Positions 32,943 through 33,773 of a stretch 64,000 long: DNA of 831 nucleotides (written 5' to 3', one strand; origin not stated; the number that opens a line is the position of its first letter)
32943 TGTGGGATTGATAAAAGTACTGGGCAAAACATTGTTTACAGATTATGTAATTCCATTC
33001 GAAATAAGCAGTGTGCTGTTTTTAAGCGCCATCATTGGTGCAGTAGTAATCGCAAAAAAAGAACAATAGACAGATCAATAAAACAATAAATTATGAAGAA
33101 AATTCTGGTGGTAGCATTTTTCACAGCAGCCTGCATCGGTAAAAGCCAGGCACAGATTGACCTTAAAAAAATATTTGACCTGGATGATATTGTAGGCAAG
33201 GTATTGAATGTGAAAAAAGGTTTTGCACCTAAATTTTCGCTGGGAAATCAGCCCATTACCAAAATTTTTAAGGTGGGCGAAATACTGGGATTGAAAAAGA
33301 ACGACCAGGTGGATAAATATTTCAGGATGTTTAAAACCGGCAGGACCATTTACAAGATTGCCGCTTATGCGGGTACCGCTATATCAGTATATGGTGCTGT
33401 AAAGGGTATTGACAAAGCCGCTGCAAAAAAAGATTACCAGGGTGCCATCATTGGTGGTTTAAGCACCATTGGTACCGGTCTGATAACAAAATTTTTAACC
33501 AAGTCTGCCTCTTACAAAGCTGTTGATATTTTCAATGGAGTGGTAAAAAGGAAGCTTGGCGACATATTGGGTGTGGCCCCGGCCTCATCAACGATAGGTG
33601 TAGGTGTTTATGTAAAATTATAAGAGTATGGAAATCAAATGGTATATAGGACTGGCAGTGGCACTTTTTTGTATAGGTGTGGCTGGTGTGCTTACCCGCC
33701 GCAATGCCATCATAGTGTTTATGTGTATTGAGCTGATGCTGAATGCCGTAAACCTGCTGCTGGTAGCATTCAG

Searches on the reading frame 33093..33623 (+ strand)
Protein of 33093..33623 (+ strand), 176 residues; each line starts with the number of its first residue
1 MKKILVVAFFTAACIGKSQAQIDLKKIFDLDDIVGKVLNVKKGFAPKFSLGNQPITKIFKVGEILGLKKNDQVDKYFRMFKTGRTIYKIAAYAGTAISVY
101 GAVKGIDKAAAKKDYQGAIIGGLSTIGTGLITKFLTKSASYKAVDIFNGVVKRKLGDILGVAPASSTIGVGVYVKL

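Call 3: search_protein_families(library=pfam, proteins=[window:33093-33623:+], max_evalue=0.01)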
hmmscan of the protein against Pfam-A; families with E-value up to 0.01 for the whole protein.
window:33093-33623:+ (176 aa): 0 families

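Call 4: search_protein_families(library=ncbifam, proteins=[window:33093-33623:+], max_evalue=0.01)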
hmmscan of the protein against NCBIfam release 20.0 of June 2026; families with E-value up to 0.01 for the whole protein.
window:33093-33623:+ (176 aa): 0 families

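Call 6: search_protein_families(library=padloc, proteins=[window:33093-33623:+], max_evalue=0.01)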
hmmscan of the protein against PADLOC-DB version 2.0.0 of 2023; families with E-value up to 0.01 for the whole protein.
window:33093-33623:+ (176 aa): 0 families

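Call 67: find_homologous_proteins(query=window:33093-33623:+)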
Query window:33093-33623:+ (176 aa): 694 proteins with E <= 0.001 among 773 candidates; the best 120 are listed.
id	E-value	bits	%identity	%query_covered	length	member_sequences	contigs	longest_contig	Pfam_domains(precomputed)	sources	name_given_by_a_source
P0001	7.3e-101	353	97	100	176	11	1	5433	-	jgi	jgi:hypothetical protein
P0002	2.8e-94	331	91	100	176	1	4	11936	-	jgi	jgi:hypothetical protein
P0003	4.6e-91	321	85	100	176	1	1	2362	-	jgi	jgi:hypothetical protein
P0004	8.9e-91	320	87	100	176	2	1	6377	-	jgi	jgi:hypothetical protein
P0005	1.1e-84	300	81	100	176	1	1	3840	-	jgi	jgi:hypothetical protein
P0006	3.2e-79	282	76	100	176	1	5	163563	-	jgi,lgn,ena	-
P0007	5.6e-79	282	77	100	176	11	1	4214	-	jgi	jgi:hypothetical protein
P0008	6.1e-79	282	76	100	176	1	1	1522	-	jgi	jgi:hypothetical protein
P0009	6.6e-79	281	76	100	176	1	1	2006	-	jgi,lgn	jgi:hypothetical protein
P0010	8.3e-78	278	77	98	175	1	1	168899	-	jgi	jgi:hypothetical protein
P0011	1.6e-77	277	77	100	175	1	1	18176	-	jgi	jgi:hypothetical protein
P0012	1.3e-76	274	76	100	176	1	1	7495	-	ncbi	-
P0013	1.9e-76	273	74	100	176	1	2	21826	-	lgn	-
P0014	3.8e-76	273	70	100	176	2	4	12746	-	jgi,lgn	jgi:hypothetical protein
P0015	2.3e-74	267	70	100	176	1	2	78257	-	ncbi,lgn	-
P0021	2.7e-67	244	65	100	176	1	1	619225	-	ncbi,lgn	ncbi:MAG: hypothetical protein V4556_01545 [Bacteroidota bacterium]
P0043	3.8e-64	234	63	100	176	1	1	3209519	-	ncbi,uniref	ncbi:hypothetical protein ACQ33O_06655 [Ferruginibacter sp. SUN002]|uniref:hypothetical protein n=1 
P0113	1.3e-60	222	60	100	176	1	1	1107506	-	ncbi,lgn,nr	ncbi:MAG: hypothetical protein IPP48_01980 [Chitinophagaceae bacterium]|nr:hypothetical protein [Chi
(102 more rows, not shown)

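Call 68: find_encoding_contigs(protein=P0043, flank=2500, max_places=2)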
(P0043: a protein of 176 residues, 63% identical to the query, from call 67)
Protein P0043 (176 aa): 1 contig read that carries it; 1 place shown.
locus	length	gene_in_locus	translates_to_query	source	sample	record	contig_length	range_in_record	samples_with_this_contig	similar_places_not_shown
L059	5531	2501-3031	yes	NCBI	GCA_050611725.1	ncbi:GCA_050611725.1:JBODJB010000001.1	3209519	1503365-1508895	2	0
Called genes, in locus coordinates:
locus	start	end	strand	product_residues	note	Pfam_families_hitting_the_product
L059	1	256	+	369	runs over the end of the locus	PF00111:Fer2 (weak), PF13510:Fer2_4, PF10588:NADH-G_4Fe-4S_3, PF22117:Fer4_Nqo3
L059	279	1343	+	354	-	PF00146:NADHdh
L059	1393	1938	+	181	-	PF13237:Fer4_10, PF00037:Fer4 (weak), PF12838:Fer4_7, PF13183:Fer4_8 (weak), PF13187:Fer4_9, PF13484:Fer4_16, PF13534:Fer4_17 (weak), PF00037:Fer4, +6 more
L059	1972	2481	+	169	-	PF00499:Oxidored_q3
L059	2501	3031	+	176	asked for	-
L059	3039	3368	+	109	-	PF00420:Oxidored_q2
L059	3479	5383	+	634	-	PF00662:Proton_antipo_N, PF00361:Proton_antipo_M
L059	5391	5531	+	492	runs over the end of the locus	PF00361:Proton_antipo_M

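Call 69: find_encoding_contigs(protein=P0113, flank=2500, max_places=2)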
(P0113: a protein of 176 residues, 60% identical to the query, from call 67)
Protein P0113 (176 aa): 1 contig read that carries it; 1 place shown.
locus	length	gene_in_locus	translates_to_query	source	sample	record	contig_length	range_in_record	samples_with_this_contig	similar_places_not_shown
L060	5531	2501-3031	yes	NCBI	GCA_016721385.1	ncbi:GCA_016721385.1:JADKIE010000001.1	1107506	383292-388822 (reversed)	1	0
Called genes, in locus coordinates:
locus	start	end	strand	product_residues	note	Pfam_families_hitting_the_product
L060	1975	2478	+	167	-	PF00499:Oxidored_q3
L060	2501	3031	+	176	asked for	-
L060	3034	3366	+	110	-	PF00420:Oxidored_q2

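Call 70: find_encoding_contigs(protein=P0021, flank=2500, max_places=2)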
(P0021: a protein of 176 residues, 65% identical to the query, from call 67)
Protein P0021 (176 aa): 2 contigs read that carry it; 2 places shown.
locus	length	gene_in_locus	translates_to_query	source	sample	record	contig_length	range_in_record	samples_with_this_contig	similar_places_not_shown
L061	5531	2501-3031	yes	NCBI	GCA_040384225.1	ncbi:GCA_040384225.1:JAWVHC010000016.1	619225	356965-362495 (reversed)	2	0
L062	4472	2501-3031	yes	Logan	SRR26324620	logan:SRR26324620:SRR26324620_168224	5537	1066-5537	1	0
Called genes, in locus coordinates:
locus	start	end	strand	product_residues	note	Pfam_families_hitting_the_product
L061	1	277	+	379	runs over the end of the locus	PF13510:Fer2_4, PF00111:Fer2 (weak), PF10588:NADH-G_4Fe-4S_3, PF22117:Fer4_Nqo3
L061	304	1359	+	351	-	PF00146:NADHdh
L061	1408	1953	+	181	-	PF25160:LdpA_Fe-S-bd (faint), PF13237:Fer4_10, PF00037:Fer4 (weak), PF12838:Fer4_7, PF13183:Fer4_8 (weak), PF13187:Fer4_9, PF13484:Fer4_16, PF00037:Fer4, +6 more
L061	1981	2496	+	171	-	PF00499:Oxidored_q3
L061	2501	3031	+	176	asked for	-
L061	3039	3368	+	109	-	PF00420:Oxidored_q2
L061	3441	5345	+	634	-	PF00662:Proton_antipo_N, PF00361:Proton_antipo_M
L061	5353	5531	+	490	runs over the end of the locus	PF00361:Proton_antipo_M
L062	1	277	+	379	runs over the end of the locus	PF13510:Fer2_4, PF00111:Fer2 (weak), PF10588:NADH-G_4Fe-4S_3, PF22117:Fer4_Nqo3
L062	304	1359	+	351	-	PF00146:NADHdh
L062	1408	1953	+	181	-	PF25160:LdpA_Fe-S-bd (faint), PF13237:Fer4_10, PF00037:Fer4 (weak), PF12838:Fer4_7, PF13183:Fer4_8 (weak), PF13187:Fer4_9, PF13484:Fer4_16, PF00037:Fer4, +6 more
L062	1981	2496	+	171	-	PF00499:Oxidored_q3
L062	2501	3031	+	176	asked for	-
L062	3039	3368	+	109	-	PF00420:Oxidored_q2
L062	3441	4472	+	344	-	?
